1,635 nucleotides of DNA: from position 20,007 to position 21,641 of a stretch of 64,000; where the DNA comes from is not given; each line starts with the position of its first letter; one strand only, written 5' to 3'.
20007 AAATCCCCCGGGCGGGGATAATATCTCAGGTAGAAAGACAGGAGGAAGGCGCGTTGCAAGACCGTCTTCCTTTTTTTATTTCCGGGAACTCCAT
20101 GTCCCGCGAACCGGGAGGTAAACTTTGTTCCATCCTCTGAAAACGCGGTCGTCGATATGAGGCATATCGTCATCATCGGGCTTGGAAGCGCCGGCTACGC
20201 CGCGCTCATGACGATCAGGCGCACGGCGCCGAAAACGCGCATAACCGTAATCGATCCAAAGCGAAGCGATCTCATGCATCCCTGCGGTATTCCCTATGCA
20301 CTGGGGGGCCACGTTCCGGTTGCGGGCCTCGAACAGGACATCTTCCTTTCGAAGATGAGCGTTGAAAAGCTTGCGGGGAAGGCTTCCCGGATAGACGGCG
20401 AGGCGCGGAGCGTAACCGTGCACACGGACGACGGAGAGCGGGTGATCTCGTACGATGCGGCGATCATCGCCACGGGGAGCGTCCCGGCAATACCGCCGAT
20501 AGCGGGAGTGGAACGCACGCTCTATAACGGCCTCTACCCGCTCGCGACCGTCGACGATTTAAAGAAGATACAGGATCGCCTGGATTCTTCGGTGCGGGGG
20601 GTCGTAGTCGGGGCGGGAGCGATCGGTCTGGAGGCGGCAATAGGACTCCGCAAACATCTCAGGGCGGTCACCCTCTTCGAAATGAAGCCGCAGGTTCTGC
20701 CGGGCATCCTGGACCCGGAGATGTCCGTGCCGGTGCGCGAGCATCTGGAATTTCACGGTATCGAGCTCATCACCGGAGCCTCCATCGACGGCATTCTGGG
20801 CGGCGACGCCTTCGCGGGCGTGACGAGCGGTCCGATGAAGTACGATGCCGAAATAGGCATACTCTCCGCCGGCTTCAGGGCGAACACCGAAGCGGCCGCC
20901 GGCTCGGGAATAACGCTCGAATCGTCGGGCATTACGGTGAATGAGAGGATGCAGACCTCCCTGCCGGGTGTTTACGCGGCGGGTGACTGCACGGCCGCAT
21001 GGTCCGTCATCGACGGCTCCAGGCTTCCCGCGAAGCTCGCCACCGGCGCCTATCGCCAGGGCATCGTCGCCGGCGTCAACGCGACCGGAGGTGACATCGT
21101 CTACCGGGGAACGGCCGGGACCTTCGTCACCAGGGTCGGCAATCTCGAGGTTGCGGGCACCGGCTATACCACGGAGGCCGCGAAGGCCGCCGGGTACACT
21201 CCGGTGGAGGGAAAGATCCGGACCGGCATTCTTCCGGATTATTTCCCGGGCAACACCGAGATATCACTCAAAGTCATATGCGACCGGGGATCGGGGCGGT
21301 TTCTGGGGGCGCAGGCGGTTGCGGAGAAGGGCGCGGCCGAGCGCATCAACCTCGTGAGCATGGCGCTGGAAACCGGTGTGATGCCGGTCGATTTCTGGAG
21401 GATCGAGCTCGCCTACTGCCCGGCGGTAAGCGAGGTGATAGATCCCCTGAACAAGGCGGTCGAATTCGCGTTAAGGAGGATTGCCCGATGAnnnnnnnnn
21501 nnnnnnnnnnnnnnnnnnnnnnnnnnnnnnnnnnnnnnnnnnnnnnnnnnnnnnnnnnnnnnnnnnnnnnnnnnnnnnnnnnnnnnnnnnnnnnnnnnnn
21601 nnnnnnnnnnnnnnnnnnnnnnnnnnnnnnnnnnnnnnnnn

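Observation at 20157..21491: Nox/CoADR-type single-cysteine flavoprotein as the first gene of the riboswitch-controlled gcv operon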

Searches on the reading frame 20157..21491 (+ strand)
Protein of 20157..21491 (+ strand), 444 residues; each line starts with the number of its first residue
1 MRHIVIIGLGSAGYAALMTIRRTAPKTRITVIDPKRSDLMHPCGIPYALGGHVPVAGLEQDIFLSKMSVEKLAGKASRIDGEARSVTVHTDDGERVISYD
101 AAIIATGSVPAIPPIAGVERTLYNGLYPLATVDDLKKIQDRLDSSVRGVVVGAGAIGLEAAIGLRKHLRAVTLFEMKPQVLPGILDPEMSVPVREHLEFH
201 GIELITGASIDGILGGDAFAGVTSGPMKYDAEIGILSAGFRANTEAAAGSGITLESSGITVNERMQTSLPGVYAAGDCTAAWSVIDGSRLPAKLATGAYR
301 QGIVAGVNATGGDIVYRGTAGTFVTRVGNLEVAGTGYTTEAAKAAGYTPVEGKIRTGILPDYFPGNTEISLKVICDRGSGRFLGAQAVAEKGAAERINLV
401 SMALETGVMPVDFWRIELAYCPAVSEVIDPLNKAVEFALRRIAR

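Call 3: search_protein_families(library=pfam, proteins=[window:20157-21491:+], max_evalue=0.01)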
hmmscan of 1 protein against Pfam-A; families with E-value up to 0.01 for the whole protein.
window:20157-21491:+ (444 aa): 10 families
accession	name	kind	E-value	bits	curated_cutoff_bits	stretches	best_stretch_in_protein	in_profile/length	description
PF07992.20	Pyr_redox_2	-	2.3e-49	168.8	26.1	1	3-302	2-291/291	Pyridine nucleotide-disulphide oxidoreductase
PF00070.33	Pyr_redox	-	2.6e-15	57.1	22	1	148-217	2-70/82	Pyridine nucleotide-disulphide oxidoreductase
PF02852.28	Pyr_redox_dim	-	2.3e-11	44.3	25.3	1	328-428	7-106/110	Pyridine nucleotide-disulphide oxidoreductase, dimerisation domain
PF13738.12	Pyr_redox_3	-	1e-06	28.7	30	0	149-276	168-305/305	Pyridine nucleotide-disulphide oxidoreductase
PF13454.12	NAD_binding_9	-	7.1e-06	26.5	21.8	0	66-108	113-154/155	FAD-NAD(P)-binding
PF00890.30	FAD_binding_2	-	4.3e-05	23.3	20.4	0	257-280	371-400/414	FAD binding domain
PF13450.12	NAD_binding_8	-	0.00016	22.3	21.9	1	150-179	1-30/68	NAD(P)-binding Rossmann-like domain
PF03486.20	HI0933_like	-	0.00019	21.4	50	0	149-180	4-35/244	HI0933-like protein Rossmann domain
PF01266.30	DAO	-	0.00039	20.5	27.9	0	149-179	3-33/353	FAD dependent oxidoreductase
PF02254.24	TrkA_N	-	0.0068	17.2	23.8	0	4-37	1-32/116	TrkA-N domain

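Call 4: search_protein_families(library=ncbifam, proteins=[window:20157-21491:+], max_evalue=0.01)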
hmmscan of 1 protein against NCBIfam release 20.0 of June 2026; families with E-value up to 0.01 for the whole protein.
window:20157-21491:+ (444 aa): 58 families (the best 25 are shown)
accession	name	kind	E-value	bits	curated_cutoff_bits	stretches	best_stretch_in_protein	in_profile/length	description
TIGR03385.1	CoA_CoA_reduc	equivalog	4.2e-74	249.9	578.8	1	4-432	2-436/439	CoA-disulfide reductase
NF007123.0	PRK09564.1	equivalog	9.2e-65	219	458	1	3-434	2-439/444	CoA-disulfide reductase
NF046103.1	NOXase_Strep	equivalog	2.1e-56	191.7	600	1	4-409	2-412/442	H2O-forming NADH oxidase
NF045765.1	PhenlGlyoxDHPadH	equivalog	2.5e-41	141.9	475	1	5-321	6-318/416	NADH-dependent phenylglyoxylate dehydrogenase subunit epsilon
TIGR01350.1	lipoamide_DH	equivalog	4.1e-37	128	408.8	1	63-429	98-448/461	dihydrolipoyl dehydrogenase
TIGR02053.1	MerA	equivalog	1.3e-35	123.3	454.45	1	68-425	103-443/465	mercury(II) reductase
NF010037.0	PRK13512.1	equivalog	2.8e-34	118.8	394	1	1-432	1-431/438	CoA-disulfide reductase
TIGR02374.1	nitri_red_nirB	equivalog_domain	4.2e-31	108.2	578.35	1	61-339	61-332/794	nitrite reductase large subunit NirB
NF003437.0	PRK04965.1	equivalog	1.6e-30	106.4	392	1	2-280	3-276/378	NADH:flavorubredoxin reductase NorW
NF004943.0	PRK06292.2-1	equivalog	2.4e-26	92.6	432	1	76-431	109-451/456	dihydrolipoyl dehydrogenase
NF011565.0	PRK14989.1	subfamily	5.5e-24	84.2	883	1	60-283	65-286/847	nitrite reductase large subunit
NF010311.1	PRK13748.1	subfamily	1e-23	84.1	600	1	61-404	195-518/560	mercury(II) reductase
NF042949.2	3PPDioc_HcaD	equivalog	1e-22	80.4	450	1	2-283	2-280/386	3-phenylpropionate/cinnamic acid dioxygenase ferredoxin--NAD(+) reductase subunit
NF041853.1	hythiocyan_redase_MerA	equivalog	6.4e-22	78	650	1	84-279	107-295/440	hypothiocyanous acid reductase MerA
NF004991.0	PRK06370.1-3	subfamily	1.4e-20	73.4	620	1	93-408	159-461/509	FAD-containing oxidoreductase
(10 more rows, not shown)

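Call 5: search_solved_structures(query=window:20157-21491:+, show_alignments=3)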
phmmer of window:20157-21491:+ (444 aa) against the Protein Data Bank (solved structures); distinct sequences matched with E-value up to 0.001: 150 (the best 60 are shown).
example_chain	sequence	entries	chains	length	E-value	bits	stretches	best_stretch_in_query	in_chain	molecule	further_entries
6pfz_D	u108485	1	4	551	4.3e-60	207.3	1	3-438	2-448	NADH oxidase (NoxA-3)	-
6ruz_A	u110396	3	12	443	1.8e-55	192.1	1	3-435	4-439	NADH oxidase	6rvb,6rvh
4fx9_A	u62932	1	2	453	3.5e-50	174.6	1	2-431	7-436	Coenzyme A disulfide reductase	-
3kd9_A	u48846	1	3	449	3.5e-50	174.6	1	2-431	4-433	Coenzyme A disulfide reductase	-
5l1n_A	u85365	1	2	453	5.7e-50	173.9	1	2-431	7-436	Coenzyme A disulfide reductase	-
3icr_A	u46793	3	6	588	2.3e-49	171.9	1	2-434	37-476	Coenzyme A-Disulfide Reductase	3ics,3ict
2bc0_A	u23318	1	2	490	7.1e-49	170.3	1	4-414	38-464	NADH Oxidase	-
2bc1_A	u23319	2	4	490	9.5e-48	166.6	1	4-414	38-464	NADH Oxidase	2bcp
3iwa_A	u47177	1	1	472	1.3e-47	166.2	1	1-436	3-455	FAD-dependent pyridine nucleotide-disulphide oxidoreductase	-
3cgb_A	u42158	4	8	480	5.8e-47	164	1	4-435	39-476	Pyridine nucleotide-disulfide oxidoreductase, class I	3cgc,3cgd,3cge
8a56_A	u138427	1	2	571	4.4e-46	161.1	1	3-434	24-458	Coenzyme A-persulfide reductase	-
4ocg_A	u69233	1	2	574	8.6e-45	156.9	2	229-437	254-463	FAD-dependent pyridine nucleotide-disulphide oxidoreductase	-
3ntd_A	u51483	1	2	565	4e-44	154.7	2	229-437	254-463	FAD-dependent pyridine nucleotide-disulphide oxidoreductase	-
3nta_A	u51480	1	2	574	4.3e-44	154.6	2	229-437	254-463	FAD-dependent pyridine nucleotide-disulphide oxidoreductase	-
3nt6_A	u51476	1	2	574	1.3e-42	149.7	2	229-437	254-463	FAD-dependent pyridine nucleotide-disulphide oxidoreductase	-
4eqs_A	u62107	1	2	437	3.5e-28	102.2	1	4-432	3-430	Coenzyme A disulfide reductase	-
4eqr_A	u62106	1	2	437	3.5e-28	102.2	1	4-432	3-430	Coenzyme A disulfide reductase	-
4eqw_A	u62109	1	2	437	1.2e-27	100.3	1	4-432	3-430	Coenzyme A disulfide reductase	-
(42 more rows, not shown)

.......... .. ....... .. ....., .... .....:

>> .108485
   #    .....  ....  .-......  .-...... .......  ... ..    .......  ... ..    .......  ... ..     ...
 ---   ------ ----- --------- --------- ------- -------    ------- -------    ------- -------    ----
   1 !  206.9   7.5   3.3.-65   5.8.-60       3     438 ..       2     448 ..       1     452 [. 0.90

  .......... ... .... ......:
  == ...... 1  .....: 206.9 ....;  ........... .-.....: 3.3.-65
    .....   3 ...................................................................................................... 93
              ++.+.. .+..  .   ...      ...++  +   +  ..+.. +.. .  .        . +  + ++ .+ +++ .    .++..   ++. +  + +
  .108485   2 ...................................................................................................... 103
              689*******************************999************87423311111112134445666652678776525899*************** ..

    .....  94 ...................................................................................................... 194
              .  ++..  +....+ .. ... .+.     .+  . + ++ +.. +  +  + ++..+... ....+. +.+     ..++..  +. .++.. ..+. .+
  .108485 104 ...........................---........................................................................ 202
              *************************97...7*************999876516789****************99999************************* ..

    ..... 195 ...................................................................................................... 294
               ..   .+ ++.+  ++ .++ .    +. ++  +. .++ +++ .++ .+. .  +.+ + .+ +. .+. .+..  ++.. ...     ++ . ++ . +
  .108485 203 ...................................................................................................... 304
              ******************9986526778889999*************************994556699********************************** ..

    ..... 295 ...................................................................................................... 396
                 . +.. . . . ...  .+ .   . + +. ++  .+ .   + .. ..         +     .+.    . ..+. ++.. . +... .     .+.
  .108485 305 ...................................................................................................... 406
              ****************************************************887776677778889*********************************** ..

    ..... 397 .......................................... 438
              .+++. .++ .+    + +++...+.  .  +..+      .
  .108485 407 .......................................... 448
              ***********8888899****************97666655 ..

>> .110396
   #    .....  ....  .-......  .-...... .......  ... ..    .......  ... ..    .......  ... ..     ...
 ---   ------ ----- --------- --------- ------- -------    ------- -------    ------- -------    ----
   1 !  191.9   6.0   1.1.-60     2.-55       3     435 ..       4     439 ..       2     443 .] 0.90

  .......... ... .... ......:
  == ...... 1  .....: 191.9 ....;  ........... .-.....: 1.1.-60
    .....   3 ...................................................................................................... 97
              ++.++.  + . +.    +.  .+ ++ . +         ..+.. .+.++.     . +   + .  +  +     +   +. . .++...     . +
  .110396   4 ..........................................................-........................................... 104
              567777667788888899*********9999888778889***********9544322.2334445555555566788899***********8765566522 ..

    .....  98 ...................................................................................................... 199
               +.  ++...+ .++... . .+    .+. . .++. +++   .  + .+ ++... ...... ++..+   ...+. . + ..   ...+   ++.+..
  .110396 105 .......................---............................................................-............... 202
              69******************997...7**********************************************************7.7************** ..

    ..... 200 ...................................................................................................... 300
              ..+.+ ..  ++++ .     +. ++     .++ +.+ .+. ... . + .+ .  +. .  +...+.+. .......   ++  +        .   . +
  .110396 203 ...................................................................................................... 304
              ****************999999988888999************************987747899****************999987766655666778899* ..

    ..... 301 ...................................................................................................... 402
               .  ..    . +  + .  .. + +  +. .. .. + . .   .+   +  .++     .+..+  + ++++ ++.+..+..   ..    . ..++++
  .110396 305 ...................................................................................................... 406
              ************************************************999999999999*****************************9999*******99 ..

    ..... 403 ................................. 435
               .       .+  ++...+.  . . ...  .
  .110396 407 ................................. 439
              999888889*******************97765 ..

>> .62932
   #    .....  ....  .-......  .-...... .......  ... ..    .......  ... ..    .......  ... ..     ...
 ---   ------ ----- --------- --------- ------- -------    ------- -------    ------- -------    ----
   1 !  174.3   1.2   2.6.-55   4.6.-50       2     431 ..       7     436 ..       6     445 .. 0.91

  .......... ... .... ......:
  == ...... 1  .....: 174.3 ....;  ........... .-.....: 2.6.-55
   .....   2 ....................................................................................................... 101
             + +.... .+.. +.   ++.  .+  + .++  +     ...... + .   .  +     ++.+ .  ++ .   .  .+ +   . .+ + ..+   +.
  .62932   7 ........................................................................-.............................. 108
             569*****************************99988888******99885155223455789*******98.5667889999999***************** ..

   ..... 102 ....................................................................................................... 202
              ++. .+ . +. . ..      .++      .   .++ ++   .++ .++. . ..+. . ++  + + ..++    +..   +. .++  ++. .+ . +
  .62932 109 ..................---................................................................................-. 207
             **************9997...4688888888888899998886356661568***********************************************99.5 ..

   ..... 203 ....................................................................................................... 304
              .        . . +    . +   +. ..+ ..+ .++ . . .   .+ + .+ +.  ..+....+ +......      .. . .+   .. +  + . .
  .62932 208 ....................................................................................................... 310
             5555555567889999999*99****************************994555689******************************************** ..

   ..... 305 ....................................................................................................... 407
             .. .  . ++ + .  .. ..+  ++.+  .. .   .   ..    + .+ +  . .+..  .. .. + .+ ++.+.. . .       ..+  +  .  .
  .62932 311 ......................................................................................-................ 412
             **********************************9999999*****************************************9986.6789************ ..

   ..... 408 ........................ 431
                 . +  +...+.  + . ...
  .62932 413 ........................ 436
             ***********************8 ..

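Call 6: find_homologous_proteins(query=window:20157-21491:+, max_evalue=1e-20)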
Query window:20157-21491:+ (444 aa): 278 proteins with E <= 1e-20 among 8000 candidates; the best 120 are listed.
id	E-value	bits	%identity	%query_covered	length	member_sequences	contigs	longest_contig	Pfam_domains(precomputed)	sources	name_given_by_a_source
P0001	6.1e-284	960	99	100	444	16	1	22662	PF02852.29,PF07992.21,PF00070.34,PF13738.13,PF13454.13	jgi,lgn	jgi:NADH oxidase (H2O2-forming)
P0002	3.7e-234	796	80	100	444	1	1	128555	PF02852.29,PF07992.21,PF00070.34,PF13738.13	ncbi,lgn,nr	ncbi:MAG TPA: FAD-dependent oxidoreductase [Spirochaetota bacterium]|nr:FAD-dependent oxidoreductase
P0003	4.9e-226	769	78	100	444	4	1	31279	PF02852.29,PF07992.21,PF00070.34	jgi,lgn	jgi:NADH oxidase (H2O2-forming)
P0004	3.0e-218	743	74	100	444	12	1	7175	PF02852.29,PF07992.21,PF00070.34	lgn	-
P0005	2.2e-207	707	72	100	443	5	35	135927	PF02852.29,PF07992.21,PF00070.34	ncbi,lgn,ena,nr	ncbi:MAG TPA: FAD-dependent oxidoreductase [Spirochaetota bacterium]|nr:FAD-dependent oxidoreductase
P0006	6.7e-162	558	80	70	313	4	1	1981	PF02852.29,PF07992.21,PF00070.34,PF13738.13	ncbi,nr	ncbi:MAG: hypothetical protein EHM32_11245 [Spirochaetales bacterium]|nr:MAG: hypothetical protein E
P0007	2.3e-159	549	59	99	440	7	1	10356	PF02852.29,PF07992.21,PF00070.34,PF13738.13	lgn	-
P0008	7.9e-156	538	58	100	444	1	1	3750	PF01266.31,PF02852.29,PF07992.21,PF00070.34,PF13738.13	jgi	jgi:NADH oxidase (H2O2-forming)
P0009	5.7e-155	535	57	100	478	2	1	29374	PF02852.29,PF07992.21,PF00070.34,PF13738.13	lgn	-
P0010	3.4e-153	529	57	99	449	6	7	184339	PF02852.29,PF07992.21,PF00070.34,PF13738.13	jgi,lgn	-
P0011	3.8e-153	529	58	100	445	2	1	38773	PF02852.29,PF07992.21,PF00070.34,PF13738.13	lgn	-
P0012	3.3e-151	522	54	100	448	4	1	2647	PF01266.31,PF02852.29,PF07992.21,PF00070.34,PF13738.13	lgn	-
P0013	1.9e-147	510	55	100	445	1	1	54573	PF01266.31,PF02852.29,PF07992.21,PF00070.34,PF13738.13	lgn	-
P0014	6.5e-147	508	55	100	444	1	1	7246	PF02852.29,PF07992.21,PF00070.34,PF13738.13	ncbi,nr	ncbi:MAG: FAD-dependent oxidoreductase [bacterium]|nr:FAD-dependent oxidoreductase [bacterium]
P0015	2.8e-146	506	54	100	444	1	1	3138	PF01266.31,PF13450.13,PF02852.29,PF07992.21,PF00070.34,PF01262.28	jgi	-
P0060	5.2e-129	449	50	100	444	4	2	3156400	PF01266.31,PF02852.29,PF07992.21,PF00070.34,PF13738.13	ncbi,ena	-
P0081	4.2e-122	427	51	100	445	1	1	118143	PF02852.29,PF07992.21,PF00070.34,PF13738.13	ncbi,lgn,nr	ncbi:MAG: FAD-dependent oxidoreductase [Deltaproteobacteria bacterium]|nr:FAD-dependent oxidoreducta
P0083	1.5e-121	425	46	99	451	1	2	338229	PF01266.31,PF02852.29,PF02254.25,PF07992.21,PF00070.34,PF13738.13,PF03486.21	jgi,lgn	jgi:NADH oxidase (H2O2-forming)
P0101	1.7e-117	411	49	99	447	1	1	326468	PF02852.29,PF07992.21,PF00070.34,PF13738.13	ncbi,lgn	-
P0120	1.2e-102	362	44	100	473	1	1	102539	PF02852.29,PF02254.25,PF07992.21,PF00670.28,PF00070.34,PF01262.28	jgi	jgi:pyruvate/2-oxoglutarate dehydrogenase complex dihydrolipoamide dehydrogenase (E3) component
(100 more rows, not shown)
